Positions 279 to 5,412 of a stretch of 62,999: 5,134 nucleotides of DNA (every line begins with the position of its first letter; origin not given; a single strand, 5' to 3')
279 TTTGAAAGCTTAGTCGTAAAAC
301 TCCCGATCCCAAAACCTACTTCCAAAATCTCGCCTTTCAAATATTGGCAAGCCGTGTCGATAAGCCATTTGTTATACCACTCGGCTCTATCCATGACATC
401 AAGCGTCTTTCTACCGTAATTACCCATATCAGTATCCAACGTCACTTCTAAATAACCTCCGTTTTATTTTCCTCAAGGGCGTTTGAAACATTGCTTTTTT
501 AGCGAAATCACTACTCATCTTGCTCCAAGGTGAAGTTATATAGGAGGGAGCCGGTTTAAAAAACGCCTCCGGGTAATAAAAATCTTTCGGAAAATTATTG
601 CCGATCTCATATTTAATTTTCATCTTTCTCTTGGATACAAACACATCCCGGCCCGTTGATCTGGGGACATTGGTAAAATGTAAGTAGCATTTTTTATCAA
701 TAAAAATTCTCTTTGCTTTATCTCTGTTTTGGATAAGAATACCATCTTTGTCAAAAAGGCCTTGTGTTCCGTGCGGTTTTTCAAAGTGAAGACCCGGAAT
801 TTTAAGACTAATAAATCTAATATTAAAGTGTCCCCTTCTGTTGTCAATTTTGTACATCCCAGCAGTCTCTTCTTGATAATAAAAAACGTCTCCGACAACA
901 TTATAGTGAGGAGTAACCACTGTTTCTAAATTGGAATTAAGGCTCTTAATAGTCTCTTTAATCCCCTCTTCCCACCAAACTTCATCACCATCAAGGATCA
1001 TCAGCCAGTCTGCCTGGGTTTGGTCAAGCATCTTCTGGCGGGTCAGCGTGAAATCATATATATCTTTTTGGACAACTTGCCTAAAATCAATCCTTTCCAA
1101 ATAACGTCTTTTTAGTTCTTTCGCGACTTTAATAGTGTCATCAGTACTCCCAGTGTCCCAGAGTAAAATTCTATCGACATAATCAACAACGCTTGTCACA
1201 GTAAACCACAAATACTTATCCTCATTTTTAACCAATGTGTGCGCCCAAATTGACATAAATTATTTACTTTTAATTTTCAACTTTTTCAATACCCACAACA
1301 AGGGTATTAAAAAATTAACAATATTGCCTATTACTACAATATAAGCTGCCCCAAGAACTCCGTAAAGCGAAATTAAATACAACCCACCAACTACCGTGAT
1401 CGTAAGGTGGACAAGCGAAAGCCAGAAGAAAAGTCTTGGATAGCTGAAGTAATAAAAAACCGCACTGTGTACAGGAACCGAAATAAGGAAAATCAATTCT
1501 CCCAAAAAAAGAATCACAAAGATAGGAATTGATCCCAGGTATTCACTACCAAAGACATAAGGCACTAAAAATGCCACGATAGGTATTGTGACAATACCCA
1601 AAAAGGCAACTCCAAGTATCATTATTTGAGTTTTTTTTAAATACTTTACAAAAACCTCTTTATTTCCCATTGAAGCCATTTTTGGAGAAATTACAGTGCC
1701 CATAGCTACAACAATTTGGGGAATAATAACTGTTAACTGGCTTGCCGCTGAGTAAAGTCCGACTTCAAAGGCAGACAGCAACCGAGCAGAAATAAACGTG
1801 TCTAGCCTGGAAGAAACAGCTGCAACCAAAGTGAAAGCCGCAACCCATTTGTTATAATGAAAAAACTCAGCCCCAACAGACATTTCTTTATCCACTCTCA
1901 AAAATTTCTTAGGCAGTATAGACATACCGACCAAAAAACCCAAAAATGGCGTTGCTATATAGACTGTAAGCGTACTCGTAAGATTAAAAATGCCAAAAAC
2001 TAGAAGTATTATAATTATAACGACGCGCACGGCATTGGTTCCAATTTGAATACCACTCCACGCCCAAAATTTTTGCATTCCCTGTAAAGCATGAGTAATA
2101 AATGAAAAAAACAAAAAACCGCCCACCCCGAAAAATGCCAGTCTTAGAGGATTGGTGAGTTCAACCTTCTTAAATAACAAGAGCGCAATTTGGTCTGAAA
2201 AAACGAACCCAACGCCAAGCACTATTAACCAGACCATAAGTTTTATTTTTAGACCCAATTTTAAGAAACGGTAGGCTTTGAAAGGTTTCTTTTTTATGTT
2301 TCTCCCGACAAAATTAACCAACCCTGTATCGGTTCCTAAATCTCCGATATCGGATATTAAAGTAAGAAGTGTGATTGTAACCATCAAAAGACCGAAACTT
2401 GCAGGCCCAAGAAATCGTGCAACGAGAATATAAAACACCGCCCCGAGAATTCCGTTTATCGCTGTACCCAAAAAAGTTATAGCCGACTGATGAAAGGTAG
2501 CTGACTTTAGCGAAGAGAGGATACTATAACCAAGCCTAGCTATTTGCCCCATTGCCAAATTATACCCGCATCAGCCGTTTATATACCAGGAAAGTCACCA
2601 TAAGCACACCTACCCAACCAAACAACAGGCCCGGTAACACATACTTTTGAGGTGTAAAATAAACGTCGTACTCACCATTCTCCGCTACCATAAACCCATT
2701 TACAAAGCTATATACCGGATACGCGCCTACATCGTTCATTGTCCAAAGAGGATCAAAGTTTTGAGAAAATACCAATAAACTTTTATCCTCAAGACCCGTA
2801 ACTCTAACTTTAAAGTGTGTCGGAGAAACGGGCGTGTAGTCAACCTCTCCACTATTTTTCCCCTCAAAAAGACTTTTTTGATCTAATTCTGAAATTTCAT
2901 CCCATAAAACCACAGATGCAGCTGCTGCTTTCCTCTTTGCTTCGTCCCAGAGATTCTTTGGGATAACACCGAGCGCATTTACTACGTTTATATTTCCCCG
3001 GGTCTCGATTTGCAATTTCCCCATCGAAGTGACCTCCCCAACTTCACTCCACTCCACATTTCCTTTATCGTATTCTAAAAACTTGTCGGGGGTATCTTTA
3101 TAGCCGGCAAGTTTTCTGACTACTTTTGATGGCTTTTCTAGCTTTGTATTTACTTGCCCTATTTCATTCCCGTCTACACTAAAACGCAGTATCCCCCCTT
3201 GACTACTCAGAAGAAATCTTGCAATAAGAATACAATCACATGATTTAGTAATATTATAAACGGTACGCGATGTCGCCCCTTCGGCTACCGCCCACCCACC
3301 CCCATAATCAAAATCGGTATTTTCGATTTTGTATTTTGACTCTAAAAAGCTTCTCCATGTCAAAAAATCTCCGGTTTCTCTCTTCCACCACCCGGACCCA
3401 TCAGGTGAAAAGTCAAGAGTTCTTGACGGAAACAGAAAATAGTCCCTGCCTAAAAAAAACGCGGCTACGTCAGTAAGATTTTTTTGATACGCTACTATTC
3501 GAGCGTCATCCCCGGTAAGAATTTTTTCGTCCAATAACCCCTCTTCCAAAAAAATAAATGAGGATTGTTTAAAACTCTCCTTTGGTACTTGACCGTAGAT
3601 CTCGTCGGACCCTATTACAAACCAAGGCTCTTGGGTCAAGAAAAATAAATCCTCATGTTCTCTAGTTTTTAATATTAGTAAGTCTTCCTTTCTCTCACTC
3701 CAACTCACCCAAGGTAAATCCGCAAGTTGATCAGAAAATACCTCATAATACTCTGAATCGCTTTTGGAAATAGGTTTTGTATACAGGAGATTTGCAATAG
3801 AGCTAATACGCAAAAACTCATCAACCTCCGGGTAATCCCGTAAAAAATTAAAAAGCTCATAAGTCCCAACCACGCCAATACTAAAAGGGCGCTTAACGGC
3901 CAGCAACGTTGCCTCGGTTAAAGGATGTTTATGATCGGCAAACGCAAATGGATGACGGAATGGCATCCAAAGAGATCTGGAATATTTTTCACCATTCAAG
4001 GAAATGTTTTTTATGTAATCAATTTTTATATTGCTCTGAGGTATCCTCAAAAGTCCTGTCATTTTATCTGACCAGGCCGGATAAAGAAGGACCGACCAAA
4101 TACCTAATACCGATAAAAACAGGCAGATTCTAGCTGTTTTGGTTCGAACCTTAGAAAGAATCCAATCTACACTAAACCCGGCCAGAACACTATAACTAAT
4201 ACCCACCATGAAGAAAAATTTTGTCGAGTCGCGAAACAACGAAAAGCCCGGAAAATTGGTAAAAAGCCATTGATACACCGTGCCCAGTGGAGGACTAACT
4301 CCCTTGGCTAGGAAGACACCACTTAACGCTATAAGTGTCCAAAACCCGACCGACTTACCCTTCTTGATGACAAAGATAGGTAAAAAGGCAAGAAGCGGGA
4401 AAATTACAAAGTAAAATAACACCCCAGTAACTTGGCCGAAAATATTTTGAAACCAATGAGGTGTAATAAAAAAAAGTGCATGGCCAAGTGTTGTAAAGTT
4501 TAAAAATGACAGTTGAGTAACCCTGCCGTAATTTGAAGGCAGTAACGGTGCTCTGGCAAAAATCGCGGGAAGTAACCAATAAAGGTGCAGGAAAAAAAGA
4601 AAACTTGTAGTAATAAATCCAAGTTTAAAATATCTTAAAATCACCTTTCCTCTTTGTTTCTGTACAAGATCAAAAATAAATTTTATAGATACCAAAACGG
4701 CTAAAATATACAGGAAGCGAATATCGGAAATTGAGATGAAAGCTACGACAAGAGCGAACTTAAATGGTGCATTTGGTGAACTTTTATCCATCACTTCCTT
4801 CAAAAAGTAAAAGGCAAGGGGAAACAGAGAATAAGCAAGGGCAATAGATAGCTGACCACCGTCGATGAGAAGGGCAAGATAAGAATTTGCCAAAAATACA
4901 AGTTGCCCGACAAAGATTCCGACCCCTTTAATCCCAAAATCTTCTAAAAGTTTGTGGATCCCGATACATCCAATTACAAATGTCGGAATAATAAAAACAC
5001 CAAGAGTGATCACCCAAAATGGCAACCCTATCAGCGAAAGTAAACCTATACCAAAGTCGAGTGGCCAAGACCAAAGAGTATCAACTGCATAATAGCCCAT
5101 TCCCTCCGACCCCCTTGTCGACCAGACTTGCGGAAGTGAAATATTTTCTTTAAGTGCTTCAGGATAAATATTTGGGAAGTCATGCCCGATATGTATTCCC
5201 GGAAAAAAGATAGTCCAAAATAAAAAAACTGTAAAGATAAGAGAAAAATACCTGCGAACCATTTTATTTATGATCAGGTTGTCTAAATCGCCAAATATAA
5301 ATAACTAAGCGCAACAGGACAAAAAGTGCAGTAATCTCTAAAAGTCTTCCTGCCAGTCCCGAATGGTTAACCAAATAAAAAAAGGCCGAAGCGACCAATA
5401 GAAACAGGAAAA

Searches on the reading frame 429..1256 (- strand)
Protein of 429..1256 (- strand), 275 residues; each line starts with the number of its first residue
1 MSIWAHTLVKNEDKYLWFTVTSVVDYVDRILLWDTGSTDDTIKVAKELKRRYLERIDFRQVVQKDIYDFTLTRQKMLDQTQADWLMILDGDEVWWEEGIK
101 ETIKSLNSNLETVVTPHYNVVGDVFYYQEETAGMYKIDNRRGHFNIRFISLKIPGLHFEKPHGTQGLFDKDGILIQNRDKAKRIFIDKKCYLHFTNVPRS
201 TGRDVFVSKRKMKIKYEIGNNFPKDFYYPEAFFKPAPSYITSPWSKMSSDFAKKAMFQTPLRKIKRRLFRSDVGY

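Call 13: search_protein_families(library=pfam, proteins=[window:429-1256:-], max_evalue=0.001)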
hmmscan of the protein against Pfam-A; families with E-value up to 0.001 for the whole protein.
window:429-1256:- (275 aa): 2 families
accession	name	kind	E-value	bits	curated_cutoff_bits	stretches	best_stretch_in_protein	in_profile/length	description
PF00535.33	Glycos_transf_2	-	1.7e-11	44.8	23.3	1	9-148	6-151/168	Glycosyl transferase family 2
PF13704.12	Glyco_tranf_2_4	-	4.9e-06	27.4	27.5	1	10-104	1-95/98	Glycosyl transferase family 2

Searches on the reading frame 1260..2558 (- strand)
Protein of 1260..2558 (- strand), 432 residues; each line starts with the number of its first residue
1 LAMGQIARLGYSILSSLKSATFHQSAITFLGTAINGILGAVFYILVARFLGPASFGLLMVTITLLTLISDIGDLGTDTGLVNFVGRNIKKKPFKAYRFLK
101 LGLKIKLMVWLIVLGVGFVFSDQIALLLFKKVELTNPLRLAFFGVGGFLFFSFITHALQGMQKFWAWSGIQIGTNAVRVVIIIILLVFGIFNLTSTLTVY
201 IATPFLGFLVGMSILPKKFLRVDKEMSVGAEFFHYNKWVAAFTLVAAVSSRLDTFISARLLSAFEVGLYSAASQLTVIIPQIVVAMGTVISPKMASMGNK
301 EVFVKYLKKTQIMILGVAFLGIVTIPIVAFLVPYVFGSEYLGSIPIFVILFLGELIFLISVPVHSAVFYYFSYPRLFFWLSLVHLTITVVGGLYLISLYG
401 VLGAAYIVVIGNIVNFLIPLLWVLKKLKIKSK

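Call 13: search_protein_families(library=pfam, proteins=[window:1260-2558:-], max_evalue=0.001)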
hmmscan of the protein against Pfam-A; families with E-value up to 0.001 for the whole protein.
window:1260-2558:- (432 aa): 2 families
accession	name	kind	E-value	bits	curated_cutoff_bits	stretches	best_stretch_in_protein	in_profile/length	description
PF01943.22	Polysacc_synt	-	1e-21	78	28.2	1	26-296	6-272/274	Polysaccharide biosynthesis protein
PF13440.11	Polysacc_synt_3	-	7.7e-14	52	23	1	45-345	1-293/293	Polysaccharide biosynthesis protein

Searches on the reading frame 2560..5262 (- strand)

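Call 13: search_protein_families(library=pfam, proteins=[window:2560-5262:-], max_evalue=0.001)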
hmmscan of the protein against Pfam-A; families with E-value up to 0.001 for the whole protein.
window:2560-5262:- (900 aa): 1 family
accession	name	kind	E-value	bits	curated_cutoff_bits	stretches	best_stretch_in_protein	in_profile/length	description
PF10131.15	PTPS_related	-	0.00019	20.5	26.4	1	85-315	24-241/621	6-pyruvoyl-tetrahydropterin synthase related domain; membrane protein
